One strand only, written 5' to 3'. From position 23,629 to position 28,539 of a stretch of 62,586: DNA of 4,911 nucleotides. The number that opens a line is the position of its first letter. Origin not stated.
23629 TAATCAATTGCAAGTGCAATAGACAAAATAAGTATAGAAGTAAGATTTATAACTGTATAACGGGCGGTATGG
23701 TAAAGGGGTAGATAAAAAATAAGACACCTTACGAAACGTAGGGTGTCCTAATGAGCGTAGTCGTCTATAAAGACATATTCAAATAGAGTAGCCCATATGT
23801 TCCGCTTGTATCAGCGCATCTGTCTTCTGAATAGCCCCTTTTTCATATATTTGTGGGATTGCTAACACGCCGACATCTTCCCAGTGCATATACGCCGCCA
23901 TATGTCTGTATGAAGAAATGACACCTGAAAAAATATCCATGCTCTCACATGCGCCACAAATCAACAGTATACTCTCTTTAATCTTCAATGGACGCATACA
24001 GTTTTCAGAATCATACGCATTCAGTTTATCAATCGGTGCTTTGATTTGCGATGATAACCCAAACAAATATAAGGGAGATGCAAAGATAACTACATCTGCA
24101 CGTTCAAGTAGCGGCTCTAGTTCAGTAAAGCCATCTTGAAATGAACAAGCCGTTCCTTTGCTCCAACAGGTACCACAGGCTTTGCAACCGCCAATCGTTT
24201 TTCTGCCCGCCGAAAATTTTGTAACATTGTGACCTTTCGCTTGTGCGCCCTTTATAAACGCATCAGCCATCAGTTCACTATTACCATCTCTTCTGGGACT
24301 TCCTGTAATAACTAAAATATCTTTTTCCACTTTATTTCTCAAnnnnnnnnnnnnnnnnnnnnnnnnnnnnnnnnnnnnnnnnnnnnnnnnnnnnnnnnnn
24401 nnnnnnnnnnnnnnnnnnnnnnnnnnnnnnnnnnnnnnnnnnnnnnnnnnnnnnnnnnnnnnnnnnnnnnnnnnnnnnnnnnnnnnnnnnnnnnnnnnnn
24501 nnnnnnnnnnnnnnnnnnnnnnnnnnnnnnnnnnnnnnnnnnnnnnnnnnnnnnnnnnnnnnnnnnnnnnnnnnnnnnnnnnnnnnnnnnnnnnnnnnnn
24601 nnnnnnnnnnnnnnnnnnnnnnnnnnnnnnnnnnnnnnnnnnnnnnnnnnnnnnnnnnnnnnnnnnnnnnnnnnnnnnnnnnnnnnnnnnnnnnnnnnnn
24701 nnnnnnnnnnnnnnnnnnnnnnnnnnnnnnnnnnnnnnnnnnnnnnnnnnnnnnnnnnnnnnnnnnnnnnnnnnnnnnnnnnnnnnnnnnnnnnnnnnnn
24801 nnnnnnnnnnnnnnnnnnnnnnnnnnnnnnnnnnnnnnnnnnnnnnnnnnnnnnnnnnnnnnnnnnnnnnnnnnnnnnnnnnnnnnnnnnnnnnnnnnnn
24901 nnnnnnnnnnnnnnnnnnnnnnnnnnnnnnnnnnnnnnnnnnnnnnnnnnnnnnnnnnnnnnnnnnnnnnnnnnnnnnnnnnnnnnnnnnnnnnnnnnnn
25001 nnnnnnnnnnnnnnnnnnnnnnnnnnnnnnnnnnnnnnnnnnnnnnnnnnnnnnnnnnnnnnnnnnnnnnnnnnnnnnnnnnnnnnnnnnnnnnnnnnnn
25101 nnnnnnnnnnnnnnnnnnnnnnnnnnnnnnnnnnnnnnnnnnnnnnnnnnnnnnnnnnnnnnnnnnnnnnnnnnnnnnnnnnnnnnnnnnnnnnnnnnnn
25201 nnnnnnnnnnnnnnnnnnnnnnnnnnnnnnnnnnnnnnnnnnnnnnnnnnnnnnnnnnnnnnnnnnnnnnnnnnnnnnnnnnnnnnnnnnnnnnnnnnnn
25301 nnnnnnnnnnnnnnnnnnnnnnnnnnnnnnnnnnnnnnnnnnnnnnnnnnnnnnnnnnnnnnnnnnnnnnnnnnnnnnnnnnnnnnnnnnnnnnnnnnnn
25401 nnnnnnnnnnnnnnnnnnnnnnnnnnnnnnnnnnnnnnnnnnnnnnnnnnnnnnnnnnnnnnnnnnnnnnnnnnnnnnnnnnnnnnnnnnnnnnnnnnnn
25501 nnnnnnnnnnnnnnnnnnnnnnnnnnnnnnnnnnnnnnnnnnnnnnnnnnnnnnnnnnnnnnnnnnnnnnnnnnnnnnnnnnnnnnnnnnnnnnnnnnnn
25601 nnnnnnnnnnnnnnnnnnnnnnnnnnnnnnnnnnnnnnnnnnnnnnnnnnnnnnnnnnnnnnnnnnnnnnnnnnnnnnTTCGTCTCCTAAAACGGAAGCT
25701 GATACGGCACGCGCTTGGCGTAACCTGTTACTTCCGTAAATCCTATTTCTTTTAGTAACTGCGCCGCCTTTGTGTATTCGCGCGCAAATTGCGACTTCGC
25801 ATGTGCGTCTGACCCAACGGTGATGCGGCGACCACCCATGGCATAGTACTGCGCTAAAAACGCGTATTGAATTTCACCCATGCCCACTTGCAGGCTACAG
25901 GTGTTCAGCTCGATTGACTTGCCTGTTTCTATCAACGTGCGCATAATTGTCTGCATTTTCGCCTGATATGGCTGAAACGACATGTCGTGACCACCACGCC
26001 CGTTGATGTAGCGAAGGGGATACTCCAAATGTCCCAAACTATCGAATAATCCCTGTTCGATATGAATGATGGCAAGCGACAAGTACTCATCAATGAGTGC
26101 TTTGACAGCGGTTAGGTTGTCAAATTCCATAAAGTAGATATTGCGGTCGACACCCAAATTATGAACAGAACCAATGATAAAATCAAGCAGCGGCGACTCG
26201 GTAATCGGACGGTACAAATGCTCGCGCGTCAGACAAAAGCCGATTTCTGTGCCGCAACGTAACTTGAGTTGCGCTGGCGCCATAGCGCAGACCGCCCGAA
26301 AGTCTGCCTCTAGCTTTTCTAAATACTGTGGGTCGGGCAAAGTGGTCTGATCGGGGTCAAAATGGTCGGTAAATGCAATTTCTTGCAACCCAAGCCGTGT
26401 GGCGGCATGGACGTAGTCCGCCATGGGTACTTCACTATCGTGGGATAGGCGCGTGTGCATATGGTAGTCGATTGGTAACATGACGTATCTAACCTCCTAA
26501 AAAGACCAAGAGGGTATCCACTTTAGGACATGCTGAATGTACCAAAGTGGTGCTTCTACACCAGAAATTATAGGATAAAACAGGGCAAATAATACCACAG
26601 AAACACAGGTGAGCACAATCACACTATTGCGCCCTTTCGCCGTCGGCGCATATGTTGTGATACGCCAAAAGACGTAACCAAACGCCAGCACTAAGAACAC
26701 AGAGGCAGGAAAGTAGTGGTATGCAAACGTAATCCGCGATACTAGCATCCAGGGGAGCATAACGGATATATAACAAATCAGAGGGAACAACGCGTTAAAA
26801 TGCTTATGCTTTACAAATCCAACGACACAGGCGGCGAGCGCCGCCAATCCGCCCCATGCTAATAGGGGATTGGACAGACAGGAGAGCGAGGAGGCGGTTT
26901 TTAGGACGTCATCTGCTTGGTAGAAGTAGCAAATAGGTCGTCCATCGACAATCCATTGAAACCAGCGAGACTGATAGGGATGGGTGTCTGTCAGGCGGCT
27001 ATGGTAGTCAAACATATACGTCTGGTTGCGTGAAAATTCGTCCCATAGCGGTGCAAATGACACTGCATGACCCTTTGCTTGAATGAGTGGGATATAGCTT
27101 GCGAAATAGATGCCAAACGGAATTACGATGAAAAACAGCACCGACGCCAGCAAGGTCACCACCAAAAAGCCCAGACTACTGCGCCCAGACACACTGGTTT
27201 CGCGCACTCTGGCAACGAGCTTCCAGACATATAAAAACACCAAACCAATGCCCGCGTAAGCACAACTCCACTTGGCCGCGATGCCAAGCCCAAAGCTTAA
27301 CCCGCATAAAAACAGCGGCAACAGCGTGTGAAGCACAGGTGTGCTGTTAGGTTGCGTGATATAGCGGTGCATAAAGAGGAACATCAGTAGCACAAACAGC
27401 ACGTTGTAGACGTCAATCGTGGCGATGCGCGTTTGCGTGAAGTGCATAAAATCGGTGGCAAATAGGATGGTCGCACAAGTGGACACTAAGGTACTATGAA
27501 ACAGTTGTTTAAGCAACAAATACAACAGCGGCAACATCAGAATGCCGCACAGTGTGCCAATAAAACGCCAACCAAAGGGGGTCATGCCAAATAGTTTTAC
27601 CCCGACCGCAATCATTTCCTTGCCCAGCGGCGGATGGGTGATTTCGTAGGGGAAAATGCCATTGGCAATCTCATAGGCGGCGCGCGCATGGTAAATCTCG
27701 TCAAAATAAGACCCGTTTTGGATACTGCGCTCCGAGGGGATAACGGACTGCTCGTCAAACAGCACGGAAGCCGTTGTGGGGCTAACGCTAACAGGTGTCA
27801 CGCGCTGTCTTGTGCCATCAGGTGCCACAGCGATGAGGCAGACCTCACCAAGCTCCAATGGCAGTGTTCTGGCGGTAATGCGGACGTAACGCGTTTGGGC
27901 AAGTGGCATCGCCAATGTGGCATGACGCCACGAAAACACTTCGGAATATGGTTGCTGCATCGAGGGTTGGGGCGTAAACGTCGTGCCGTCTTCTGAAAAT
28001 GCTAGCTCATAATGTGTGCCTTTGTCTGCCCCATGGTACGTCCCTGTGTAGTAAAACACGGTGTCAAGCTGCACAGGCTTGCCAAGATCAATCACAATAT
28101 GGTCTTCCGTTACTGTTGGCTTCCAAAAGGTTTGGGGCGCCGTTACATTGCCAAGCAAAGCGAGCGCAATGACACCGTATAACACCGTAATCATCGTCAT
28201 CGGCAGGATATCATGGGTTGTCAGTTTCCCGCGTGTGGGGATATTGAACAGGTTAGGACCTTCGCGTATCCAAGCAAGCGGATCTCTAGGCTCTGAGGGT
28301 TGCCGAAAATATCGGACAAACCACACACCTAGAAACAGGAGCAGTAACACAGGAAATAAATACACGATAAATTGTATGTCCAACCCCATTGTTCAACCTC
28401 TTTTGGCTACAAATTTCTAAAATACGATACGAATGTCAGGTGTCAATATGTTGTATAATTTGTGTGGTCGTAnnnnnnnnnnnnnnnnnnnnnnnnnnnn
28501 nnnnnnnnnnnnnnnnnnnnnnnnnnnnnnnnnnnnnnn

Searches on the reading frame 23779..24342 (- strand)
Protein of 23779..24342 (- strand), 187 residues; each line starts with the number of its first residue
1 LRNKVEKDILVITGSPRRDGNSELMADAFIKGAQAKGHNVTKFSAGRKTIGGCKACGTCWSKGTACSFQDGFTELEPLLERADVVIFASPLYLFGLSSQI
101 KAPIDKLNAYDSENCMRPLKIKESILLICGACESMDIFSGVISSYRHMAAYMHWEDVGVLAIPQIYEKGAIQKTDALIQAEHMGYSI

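Call 24: search_protein_families(library=pfam, proteins=[window:23779-24342:-], max_evalue=0.00001)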
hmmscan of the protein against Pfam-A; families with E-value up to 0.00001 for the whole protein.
window:23779-24342:- (187 aa): 2 families
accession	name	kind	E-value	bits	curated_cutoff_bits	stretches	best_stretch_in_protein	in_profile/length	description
PF03358.20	FMN_red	-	8.2e-16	58.4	24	1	9-112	3-100/152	NADPH-dependent FMN reductase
PF02525.22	Flavodoxin_2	-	8.5e-11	42.4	27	1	8-165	2-178/198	Flavodoxin-like fold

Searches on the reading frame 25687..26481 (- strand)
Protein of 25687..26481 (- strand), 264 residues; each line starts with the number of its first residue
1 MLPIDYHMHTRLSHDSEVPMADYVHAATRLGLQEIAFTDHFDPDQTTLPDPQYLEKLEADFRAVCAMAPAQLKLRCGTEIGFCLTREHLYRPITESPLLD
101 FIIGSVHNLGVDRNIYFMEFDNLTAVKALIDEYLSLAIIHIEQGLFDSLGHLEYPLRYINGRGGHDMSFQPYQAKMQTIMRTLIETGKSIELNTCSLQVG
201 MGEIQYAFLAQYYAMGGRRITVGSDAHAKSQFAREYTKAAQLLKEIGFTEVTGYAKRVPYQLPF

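Call 24: search_protein_families(library=pfam, proteins=[window:25687-26481:-], max_evalue=0.00001)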
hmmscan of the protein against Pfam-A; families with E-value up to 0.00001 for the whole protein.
window:25687-26481:- (264 aa): 1 family
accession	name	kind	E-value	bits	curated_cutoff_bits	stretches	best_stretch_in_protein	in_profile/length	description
PF02811.25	PHP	-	3.9e-22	79.8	26.4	1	5-194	1-163/164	PHP domain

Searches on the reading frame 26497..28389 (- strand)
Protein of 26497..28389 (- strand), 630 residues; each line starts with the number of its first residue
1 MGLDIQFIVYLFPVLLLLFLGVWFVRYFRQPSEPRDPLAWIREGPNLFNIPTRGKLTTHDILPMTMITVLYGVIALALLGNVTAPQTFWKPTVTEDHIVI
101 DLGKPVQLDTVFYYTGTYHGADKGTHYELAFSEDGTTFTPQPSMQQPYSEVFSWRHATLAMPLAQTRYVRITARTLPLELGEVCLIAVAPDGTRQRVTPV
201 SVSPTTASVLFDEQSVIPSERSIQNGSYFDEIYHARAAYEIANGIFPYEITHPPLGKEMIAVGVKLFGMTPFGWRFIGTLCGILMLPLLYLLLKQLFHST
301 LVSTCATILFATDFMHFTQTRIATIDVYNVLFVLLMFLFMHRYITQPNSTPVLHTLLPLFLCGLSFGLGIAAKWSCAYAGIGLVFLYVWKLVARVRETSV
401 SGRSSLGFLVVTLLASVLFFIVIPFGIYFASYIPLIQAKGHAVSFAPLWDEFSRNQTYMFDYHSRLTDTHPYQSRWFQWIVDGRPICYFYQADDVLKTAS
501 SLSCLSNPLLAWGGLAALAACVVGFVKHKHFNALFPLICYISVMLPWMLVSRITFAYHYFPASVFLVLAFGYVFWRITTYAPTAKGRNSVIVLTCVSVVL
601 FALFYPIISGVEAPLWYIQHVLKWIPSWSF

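Call 24: search_protein_families(library=pfam, proteins=[window:26497-28389:-], max_evalue=0.00001)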
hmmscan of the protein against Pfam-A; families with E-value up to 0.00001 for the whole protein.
window:26497-28389:- (630 aa): 4 families
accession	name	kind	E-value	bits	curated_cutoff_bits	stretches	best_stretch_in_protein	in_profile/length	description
PF16192.10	PMT_4TMC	-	8.9e-22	78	32.4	1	449-628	2-202/202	C-terminal four TMM region of protein-O-mannosyltransferase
PF02366.24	PMT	-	2.5e-16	60.4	22.7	1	271-431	82-236/245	Dolichyl-phosphate-mannose-protein mannosyltransferase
PF13231.12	PMT_2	-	6.4e-13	49.7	26.1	1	252-416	2-151/160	Dolichyl-phosphate-mannose-protein mannosyltransferase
PF00754.31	F5_F8_type_C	-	5.4e-09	36.7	28.2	1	85-175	22-114/127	F5/8 type C domain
